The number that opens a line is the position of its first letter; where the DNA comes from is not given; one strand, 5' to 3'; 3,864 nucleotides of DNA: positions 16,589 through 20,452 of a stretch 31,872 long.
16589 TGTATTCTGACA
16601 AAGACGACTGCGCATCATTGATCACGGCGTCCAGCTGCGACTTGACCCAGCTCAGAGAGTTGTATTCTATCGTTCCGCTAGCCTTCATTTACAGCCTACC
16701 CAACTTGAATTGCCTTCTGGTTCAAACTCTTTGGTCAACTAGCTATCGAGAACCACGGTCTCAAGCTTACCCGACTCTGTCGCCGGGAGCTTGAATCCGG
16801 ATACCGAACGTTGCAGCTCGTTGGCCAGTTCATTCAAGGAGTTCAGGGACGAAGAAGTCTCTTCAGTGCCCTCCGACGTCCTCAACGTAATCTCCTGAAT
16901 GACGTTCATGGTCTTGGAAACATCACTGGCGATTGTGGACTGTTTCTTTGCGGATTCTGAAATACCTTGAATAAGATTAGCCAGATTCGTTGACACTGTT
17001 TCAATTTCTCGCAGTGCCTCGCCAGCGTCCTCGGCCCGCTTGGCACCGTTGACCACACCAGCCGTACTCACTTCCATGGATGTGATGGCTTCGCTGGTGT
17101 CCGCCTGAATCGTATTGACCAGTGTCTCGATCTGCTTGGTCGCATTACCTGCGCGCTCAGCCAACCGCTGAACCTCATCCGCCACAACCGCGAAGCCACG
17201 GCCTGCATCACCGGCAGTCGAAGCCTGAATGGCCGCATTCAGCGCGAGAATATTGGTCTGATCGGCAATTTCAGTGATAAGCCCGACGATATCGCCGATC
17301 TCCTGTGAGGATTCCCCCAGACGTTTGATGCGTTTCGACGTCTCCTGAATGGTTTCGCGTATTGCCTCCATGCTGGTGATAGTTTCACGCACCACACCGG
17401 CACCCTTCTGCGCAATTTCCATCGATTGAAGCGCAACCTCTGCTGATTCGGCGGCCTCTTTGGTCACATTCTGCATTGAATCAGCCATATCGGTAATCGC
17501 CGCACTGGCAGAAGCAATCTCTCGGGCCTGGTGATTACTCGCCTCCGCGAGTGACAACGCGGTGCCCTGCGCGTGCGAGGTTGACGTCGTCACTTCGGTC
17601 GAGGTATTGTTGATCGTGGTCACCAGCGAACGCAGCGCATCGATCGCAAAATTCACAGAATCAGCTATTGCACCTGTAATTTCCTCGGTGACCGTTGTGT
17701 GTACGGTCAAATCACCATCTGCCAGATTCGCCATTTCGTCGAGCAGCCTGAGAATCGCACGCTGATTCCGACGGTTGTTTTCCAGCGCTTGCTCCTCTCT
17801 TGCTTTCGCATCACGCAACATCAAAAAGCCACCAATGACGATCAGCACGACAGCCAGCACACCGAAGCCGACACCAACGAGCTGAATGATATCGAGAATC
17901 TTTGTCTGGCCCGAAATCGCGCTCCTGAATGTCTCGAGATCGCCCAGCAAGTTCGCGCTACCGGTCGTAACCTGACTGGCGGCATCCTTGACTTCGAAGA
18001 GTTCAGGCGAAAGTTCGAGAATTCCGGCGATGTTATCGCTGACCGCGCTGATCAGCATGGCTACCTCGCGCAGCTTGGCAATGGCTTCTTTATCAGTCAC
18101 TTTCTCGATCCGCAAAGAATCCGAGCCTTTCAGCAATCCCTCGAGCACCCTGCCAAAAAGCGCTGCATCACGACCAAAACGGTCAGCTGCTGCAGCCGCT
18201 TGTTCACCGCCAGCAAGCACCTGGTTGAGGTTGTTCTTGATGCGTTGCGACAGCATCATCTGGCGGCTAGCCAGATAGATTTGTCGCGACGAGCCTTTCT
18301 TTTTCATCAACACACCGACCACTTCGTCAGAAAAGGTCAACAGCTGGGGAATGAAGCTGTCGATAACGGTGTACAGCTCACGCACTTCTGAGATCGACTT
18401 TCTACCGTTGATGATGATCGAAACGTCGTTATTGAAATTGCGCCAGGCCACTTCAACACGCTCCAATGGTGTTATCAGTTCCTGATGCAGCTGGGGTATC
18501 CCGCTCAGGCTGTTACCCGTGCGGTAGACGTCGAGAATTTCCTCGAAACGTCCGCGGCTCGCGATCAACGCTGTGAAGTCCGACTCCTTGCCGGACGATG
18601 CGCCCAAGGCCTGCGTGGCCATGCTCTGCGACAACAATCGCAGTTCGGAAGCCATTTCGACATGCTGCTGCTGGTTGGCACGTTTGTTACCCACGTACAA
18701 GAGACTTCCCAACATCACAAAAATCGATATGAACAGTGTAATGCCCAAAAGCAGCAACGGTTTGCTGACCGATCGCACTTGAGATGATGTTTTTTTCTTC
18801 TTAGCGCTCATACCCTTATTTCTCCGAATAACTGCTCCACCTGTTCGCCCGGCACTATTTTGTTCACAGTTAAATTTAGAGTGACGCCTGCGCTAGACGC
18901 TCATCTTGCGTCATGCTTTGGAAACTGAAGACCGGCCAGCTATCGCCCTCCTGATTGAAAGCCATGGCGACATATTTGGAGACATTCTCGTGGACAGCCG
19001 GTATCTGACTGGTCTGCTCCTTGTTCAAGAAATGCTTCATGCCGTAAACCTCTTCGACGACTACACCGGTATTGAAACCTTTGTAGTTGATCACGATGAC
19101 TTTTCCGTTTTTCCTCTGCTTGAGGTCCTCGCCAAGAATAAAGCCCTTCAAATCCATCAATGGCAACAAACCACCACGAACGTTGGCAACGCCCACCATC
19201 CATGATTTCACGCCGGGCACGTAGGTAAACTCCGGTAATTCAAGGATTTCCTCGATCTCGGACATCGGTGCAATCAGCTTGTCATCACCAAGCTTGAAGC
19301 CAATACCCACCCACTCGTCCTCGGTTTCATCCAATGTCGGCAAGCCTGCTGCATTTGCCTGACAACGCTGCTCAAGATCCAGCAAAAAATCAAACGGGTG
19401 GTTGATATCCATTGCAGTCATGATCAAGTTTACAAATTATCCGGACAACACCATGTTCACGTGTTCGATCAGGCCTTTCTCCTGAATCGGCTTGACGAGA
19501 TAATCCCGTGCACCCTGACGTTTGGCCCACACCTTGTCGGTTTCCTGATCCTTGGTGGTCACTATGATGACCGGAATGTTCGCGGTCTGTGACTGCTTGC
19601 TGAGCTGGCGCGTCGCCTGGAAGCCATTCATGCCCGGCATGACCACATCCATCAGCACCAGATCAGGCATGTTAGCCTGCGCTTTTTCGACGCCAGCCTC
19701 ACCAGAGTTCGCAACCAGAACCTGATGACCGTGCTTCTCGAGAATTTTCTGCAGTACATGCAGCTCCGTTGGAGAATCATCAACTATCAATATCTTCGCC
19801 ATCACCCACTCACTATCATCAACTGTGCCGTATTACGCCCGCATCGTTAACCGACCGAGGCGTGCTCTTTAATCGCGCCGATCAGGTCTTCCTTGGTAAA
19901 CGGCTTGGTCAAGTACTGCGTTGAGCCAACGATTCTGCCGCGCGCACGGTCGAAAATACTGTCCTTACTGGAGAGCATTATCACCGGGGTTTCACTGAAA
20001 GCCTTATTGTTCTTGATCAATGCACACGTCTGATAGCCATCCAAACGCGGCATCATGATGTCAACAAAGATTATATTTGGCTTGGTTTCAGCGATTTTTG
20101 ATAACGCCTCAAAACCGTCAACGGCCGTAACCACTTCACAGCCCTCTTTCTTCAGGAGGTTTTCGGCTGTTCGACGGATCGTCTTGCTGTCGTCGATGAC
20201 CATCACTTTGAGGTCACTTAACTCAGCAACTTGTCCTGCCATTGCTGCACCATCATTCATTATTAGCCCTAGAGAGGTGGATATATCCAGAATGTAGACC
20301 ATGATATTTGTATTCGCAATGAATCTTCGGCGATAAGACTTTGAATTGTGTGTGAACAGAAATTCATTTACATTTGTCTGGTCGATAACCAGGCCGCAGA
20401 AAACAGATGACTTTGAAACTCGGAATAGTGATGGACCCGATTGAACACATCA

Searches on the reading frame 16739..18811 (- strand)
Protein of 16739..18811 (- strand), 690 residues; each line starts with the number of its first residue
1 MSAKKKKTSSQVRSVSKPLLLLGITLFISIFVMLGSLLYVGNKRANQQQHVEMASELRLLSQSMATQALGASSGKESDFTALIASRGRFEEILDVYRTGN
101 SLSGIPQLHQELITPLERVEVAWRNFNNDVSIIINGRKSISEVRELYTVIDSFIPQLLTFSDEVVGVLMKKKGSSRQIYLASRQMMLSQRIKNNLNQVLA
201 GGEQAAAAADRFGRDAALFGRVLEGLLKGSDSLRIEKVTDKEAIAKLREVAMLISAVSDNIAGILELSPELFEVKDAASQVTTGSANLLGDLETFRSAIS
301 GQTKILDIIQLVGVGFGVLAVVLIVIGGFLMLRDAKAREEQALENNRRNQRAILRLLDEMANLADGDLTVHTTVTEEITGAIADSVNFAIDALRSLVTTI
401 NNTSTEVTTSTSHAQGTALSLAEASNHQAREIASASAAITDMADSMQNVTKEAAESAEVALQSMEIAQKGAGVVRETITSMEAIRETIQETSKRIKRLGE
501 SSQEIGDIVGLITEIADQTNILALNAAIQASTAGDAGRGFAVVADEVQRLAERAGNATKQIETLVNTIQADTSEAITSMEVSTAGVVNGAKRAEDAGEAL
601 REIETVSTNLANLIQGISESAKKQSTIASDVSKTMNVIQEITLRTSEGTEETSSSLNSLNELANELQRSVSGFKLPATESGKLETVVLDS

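Call 79: search_protein_families(library=pfam, proteins=[window:16739-18811:-])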
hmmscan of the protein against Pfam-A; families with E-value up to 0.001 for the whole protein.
window:16739-18811:- (690 aa): 2 families
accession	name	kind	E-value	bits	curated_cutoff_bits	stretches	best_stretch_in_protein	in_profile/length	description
PF00015.26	MCPsignal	-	6.1e-40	137.3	34.6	1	458-642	2-172/172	Methyl-accepting chemotaxis protein (MCP) signalling domain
PF13675.11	PilJ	-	1.4e-10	41.6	26.6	2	46-138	8-103/114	Type IV pili methyl-accepting chemotaxis transducer N-term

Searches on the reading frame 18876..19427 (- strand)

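Call 79: search_protein_families(library=pfam, proteins=[window:18876-19427:-])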
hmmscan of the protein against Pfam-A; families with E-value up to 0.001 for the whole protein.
window:18876-19427:- (183 aa): 1 family
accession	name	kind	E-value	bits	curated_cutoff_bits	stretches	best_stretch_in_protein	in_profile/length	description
PF01584.24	CheW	-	7.3e-25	87.6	23.5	1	42-175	3-136/138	CheW-like domain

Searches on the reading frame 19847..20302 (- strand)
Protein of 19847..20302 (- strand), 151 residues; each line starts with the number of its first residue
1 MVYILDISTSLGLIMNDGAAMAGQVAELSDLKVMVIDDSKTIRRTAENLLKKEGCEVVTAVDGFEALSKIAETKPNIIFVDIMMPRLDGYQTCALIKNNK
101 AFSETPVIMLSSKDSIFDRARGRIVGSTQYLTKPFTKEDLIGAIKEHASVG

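Call 79: search_protein_families(library=pfam, proteins=[window:19847-20302:-])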
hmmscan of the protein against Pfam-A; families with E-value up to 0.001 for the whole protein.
window:19847-20302:- (151 aa): 1 family
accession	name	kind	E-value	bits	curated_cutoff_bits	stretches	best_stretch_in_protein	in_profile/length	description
PF00072.30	Response_reg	-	7.6e-28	97.3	30.2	1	33-144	1-110/111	Response regulator receiver domain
